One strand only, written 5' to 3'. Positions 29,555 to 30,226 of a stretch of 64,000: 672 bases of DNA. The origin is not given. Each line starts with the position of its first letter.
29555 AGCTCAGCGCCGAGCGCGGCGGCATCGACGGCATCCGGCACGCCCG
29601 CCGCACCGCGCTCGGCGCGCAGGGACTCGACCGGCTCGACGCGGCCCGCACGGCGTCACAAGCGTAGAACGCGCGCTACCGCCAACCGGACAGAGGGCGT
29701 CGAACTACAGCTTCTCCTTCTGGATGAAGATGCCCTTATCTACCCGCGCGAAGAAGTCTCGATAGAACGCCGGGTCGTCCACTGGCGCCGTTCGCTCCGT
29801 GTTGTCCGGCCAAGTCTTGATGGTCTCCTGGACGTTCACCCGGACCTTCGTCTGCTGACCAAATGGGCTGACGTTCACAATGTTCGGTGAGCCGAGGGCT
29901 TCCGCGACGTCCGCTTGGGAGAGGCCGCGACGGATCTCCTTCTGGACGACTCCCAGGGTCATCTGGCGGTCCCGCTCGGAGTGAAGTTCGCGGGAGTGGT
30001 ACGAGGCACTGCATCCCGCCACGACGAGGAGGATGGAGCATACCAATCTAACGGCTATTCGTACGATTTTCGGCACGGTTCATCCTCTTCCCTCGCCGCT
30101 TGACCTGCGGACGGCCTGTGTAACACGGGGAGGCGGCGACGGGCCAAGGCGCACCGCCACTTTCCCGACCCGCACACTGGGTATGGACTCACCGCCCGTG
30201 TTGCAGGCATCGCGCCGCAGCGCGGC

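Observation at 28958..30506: ~1.5 kb transposase-less insertion with 8-bp direct repeats and perfect inverted termini in the GNAT/kdsB divergent intergenic region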

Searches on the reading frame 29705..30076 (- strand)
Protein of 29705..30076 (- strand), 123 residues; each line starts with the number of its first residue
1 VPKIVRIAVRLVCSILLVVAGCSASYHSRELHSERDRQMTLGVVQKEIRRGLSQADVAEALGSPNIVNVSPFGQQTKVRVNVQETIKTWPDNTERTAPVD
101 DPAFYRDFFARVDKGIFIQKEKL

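Call 12: find_homologous_proteins(query=window:29705-30076:-)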
Query window:29705-30076:- (123 aa): 143 proteins with E <= 0.001 among 165 candidates; the best 120 are listed.
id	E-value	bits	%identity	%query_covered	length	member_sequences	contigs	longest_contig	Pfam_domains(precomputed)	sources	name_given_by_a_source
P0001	5.6e-74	263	99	100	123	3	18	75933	-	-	-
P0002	1.5e-54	201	85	100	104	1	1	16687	-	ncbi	-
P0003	5.1e-48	179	100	69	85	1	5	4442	-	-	-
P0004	3.2e-34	135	91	62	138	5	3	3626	-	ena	-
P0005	2.8e-29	119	100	46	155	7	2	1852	-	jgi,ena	-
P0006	2.5e-27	113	93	46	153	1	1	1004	-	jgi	jgi:hypothetical protein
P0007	3.0e-23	100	78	56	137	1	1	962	-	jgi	jgi:outer membrane protein assembly factor BamE (lipoprotein component of BamABCDE complex)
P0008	8.4e-22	95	63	63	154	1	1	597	-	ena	-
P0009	1.4e-20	91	71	53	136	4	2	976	-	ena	-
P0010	5.3e-20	89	69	53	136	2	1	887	-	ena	-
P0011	4.4e-18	83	66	52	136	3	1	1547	-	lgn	-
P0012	2.4e-17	81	72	46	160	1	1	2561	-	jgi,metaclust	metaclust:\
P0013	3.6e-16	77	60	55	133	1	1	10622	-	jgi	jgi:hypothetical protein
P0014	5.0e-15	73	59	55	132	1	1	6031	-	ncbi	-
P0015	1.2e-14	72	63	50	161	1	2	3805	PF04355.19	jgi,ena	-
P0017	2.3e-14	71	57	50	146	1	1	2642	PF04355.19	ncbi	-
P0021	7.5e-14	69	72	42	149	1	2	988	PF04355.19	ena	-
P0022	8.2e-14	69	62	58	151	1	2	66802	PF04355.19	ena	-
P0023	1.0e-13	69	55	57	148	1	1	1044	PF04355.19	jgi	jgi:outer membrane protein assembly factor BamE (lipoprotein component of BamABCDE complex)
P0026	1.7e-13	68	57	52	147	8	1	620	PF04355.19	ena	-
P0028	2.5e-13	68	55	52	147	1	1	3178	PF04355.19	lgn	-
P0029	2.5e-13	68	57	50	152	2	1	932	PF04355.19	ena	-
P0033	7.6e-13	66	56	57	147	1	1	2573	PF04355.19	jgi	-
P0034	9.9e-13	66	63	50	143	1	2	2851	PF04355.19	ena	-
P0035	1.3e-12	65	54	52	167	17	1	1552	PF04355.19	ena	-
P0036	1.5e-12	65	66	46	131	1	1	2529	PF04355.19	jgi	jgi:outer membrane protein assembly factor BamE (lipoprotein component of BamABCDE complex)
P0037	1.6e-12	65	66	46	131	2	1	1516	PF04355.19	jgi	jgi:outer membrane protein assembly factor BamE (lipoprotein component of BamABCDE complex)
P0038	2.0e-12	65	57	55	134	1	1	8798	PF04355.19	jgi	jgi:outer membrane protein assembly factor BamE (lipoprotein component of BamABCDE complex)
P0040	2.3e-12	65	54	56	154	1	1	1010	PF04355.19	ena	-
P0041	2.3e-12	65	54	52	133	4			PF04355.19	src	-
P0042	2.4e-12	65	55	59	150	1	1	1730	PF04355.19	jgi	jgi:outer membrane protein assembly factor BamE (lipoprotein component of BamABCDE complex)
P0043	2.6e-12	64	61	46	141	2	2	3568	PF04355.19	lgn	-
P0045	2.9e-12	64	61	46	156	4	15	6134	PF04355.19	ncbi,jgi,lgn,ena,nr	ncbi:MAG: SmpA / OmlA family protein [Firmicutes bacterium ADurb.Bin080]|jgi:outer membrane protein 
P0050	6.1e-12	63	63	46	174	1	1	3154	PF04355.19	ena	-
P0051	7.1e-12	63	62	46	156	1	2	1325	PF04355.19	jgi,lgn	-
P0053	8.9e-12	63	54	52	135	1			PF04355.19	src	-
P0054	1.2e-11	62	63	44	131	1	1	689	PF04355.19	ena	-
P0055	1.4e-11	62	55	57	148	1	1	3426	PF04355.19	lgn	-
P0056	1.4e-11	62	63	45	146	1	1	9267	PF04355.19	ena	-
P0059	1.8e-11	62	51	60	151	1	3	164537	PF04355.19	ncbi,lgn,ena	-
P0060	2.0e-11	62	54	54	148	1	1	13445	PF04355.19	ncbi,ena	-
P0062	2.8e-11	61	54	63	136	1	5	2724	PF04355.19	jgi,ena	-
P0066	1.0e-10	59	55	60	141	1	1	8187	PF04355.19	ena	-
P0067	1.2e-10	59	52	54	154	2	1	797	PF04355.19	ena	-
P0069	2.2e-10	58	48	59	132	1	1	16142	PF04355.19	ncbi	-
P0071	5.7e-10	57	46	63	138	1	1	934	PF04355.19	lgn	-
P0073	1.2e-9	56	57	43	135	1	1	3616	PF04355.19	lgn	-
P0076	2.9e-9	55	65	42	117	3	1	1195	PF04355.19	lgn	-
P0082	1.3e-8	53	54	44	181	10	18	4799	PF04355.19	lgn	-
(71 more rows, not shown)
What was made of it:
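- On BamE/SmpA/OmlA lipoprotein (for the ORF): Many homologues carry PF04355 (call 12).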

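Call 13: search_protein_families(library=pfam, proteins=[window:29705-30076:-], max_evalue=0.01)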
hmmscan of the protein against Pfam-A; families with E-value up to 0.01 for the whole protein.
window:29705-30076:- (123 aa): 1 family
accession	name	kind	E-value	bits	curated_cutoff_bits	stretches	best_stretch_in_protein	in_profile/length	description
PF11268.13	DUF3071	-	0.0045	17.6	26.9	1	28-72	45-88/168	Protein of unknown function (DUF3071)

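Call 14: find_encoding_contigs(protein=P0001, flank=5000, max_places=10)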
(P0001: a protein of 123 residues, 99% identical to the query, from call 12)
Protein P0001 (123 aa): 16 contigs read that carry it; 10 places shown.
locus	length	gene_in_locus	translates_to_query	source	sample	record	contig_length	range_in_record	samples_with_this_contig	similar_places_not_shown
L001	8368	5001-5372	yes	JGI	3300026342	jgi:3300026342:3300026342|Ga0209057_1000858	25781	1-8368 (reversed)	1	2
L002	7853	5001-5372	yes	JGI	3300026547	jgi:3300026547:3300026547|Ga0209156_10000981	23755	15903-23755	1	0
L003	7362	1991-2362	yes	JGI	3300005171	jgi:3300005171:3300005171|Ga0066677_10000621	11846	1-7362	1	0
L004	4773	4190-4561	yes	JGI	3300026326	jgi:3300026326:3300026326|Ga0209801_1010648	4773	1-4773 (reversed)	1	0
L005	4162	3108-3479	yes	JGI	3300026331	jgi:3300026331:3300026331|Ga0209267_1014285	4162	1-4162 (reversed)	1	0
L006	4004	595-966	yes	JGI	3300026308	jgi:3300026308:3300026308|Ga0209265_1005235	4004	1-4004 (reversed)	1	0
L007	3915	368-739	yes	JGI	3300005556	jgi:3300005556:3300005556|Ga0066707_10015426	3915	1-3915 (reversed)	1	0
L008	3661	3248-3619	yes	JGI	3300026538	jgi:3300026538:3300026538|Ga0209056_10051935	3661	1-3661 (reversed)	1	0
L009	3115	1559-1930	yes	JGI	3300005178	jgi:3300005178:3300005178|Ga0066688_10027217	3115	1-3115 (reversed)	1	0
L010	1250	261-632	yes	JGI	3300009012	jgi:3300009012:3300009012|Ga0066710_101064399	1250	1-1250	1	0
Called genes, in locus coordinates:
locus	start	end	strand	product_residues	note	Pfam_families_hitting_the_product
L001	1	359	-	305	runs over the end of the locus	PF03279:Lip_A_acyltrans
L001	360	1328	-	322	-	PF13580:SIS_2 (faint), PF01380:SIS, PF00571:CBS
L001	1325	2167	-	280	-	PF00793:DAHP_synth_1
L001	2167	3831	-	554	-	PF06418:CTP_synth_N, PF00117:GATase, PF07722:Peptidase_C26 (weak)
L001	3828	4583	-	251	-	PF02348:CTP_transf_3, PF12804:NTP_transf_3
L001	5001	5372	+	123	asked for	-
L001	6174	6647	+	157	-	PF00583:Acetyltransf_1, PF13508:Acetyltransf_7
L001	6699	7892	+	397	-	PF02771:Acyl-CoA_dh_N, PF02770:Acyl-CoA_dh_M, PF00441:Acyl-CoA_dh_1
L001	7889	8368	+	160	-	?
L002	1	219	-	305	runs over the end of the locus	PF03279:Lip_A_acyltrans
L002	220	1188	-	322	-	PF13580:SIS_2 (faint), PF01380:SIS, PF00571:CBS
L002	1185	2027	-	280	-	PF00793:DAHP_synth_1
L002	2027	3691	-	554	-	PF06418:CTP_synth_N, PF00117:GATase, PF07722:Peptidase_C26 (weak)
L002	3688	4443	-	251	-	PF02348:CTP_transf_3, PF12804:NTP_transf_3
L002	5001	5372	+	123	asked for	-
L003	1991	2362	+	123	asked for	-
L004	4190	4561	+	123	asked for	-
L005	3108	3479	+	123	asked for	-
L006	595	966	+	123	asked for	-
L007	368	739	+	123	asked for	-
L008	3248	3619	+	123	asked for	-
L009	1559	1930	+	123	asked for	-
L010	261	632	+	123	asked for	-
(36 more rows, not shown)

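Call 15: find_encoding_contigs(protein=P0002, flank=5000, max_places=6)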
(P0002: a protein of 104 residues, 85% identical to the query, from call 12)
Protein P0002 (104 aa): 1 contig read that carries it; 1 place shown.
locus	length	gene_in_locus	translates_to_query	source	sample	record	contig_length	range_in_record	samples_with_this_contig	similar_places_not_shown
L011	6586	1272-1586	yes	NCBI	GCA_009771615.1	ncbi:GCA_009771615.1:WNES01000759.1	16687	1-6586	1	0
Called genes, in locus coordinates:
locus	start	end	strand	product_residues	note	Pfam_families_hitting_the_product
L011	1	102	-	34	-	?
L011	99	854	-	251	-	PF02348:CTP_transf_3, PF12804:NTP_transf_3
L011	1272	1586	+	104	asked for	-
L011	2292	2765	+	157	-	PF00583:Acetyltransf_1, PF13508:Acetyltransf_7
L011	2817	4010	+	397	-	PF02771:Acyl-CoA_dh_N, PF02770:Acyl-CoA_dh_M, PF00441:Acyl-CoA_dh_1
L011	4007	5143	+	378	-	PF02771:Acyl-CoA_dh_N, PF02770:Acyl-CoA_dh_M, PF00441:Acyl-CoA_dh_1, PF08028:Acyl-CoA_dh_2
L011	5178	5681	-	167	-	PF00072:Response_reg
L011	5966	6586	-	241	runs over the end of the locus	PF00106:adh_short, PF01370:Epimerase (faint), PF08659:KR, PF13561:adh_short_C2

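Call 35: find_encoding_contigs(protein=P0004, flank=5000, max_places=6)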
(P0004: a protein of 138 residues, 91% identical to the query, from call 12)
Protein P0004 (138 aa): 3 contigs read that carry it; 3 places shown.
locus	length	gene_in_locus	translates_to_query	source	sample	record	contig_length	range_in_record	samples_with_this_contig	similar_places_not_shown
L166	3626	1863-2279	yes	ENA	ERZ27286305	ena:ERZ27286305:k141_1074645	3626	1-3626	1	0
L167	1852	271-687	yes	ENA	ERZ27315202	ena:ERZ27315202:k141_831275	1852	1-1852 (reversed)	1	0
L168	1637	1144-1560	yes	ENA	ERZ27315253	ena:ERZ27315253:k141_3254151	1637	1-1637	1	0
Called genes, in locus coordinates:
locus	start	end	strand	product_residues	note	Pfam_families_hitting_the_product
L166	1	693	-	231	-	?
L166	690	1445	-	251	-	PF02348:CTP_transf_3, PF12804:NTP_transf_3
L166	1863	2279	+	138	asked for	-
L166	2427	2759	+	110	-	-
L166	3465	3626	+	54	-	?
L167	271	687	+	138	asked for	-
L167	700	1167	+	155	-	-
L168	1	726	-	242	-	?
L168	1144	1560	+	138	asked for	-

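Call 36: find_encoding_contigs(protein=P0005, flank=5000, max_places=6)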
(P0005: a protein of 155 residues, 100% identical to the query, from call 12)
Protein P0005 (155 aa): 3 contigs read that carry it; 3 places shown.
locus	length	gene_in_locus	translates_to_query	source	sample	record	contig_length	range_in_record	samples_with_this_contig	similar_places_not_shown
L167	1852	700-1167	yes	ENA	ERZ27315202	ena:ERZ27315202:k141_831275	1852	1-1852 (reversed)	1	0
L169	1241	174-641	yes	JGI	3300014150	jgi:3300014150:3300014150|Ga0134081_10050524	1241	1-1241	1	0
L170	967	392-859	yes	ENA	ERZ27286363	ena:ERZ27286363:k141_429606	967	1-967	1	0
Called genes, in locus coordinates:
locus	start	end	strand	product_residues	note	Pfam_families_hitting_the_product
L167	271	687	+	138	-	-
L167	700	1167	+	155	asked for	-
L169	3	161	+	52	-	?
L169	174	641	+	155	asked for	-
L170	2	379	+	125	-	?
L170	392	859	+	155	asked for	-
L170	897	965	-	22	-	?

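Call 38: find_encoding_contigs(protein=P0014, flank=4000, max_places=3)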
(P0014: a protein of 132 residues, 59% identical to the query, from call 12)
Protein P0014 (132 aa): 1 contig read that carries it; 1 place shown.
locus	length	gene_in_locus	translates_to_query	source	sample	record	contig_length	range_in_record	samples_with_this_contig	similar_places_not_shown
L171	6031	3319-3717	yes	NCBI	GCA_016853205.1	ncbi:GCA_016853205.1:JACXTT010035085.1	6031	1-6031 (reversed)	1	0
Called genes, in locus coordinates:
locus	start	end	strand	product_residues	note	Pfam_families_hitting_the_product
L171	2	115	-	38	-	?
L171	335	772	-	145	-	-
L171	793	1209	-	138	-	-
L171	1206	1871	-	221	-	-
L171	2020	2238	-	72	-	PF13560:HTH_31 (weak), PF01381:HTH_3 (weak)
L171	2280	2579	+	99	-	-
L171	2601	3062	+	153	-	-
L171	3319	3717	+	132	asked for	-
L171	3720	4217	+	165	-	-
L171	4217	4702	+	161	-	-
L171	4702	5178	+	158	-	-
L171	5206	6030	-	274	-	?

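Call 39: find_encoding_contigs(protein=P0013, flank=4000, max_places=3)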
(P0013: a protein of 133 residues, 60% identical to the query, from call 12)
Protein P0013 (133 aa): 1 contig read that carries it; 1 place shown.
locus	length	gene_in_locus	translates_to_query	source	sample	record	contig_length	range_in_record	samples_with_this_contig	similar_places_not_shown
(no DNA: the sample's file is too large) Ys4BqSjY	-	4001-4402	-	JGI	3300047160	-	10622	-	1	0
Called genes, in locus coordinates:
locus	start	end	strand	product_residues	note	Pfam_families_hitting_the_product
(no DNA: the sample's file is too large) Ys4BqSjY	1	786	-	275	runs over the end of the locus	-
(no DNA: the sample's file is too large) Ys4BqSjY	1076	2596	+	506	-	PF07603:Lcl_C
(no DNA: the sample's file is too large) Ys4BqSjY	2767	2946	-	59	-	-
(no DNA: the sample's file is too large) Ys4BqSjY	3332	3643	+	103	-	PF16358:RcsF (weak)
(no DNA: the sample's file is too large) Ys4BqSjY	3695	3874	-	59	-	-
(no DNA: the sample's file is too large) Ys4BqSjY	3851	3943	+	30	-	-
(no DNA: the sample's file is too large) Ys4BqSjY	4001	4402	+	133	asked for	-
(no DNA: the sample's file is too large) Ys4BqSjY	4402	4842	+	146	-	-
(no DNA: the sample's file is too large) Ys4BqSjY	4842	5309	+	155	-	-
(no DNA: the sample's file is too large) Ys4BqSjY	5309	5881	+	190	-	PF24463:DUF7577 (weak)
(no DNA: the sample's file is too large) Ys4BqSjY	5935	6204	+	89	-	-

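Call 40: find_encoding_contigs(protein=P0022, flank=4000, max_places=3)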
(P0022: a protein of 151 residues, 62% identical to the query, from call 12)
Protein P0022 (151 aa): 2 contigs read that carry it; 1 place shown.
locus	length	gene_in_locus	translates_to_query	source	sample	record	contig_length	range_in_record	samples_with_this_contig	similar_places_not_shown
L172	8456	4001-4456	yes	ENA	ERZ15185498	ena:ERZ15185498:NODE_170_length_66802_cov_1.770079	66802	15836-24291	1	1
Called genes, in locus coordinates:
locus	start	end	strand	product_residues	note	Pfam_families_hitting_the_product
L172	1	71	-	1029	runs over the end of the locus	PF00873:ACR_tran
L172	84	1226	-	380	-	PF25917:BSH_RND, PF25973:BSH_CzcB (weak), PF25944:Beta-barrel_RND, PF25954:Beta-barrel_RND_2, PF25975:CzcB_C (weak)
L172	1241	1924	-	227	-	PF00440:TetR_N, PF09209:CecR_C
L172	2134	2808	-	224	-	PF15138:Syncollin (faint), PF00030:Crystall (faint), PF03995:Inhibitor_I36 (faint), PF08964:Crystall_3 (faint)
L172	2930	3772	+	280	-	PF20112:DUF6502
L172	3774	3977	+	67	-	-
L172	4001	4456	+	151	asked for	PF04355:BamE (faint)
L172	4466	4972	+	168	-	-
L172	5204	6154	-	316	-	PF01797:Y1_Tnp (weak)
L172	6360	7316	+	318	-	PF05711:TylF, PF13578:Methyltransf_24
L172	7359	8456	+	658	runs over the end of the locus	PF00289:Biotin_carb_N, PF02786:CPSase_L_D2, PF07478:Dala_Dala_lig_C, PF02222:ATP-grasp (weak), PF25917:BSH_RND (faint), PF02785:Biotin_carb_C, PF25919:BSH_CusB (faint), PF00364:Biotin_lipoyl, +1 more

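Call 55: search_protein_families(library=pfam, proteins=[P0004, P0005], max_evalue=0.1)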
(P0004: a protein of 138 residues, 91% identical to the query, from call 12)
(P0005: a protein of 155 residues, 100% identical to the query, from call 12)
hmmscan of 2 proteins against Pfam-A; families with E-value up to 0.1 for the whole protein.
P0004 (138 aa): 2 families
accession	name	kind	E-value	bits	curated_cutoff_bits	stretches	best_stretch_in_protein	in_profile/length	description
PF04355.18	BamE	-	8.8e-05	22.7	23.2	1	46-129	10-68/71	Outer membrane protein assembly factor BamE domain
PF11268.13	DUF3071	-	0.013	16.1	26.9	1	28-64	45-81/168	Protein of unknown function (DUF3071)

P0005 (155 aa): 1 family
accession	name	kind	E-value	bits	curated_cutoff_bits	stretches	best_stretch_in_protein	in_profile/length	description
PF00199.24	Catalase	-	0.051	13.1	25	1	20-131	174-286/383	Catalase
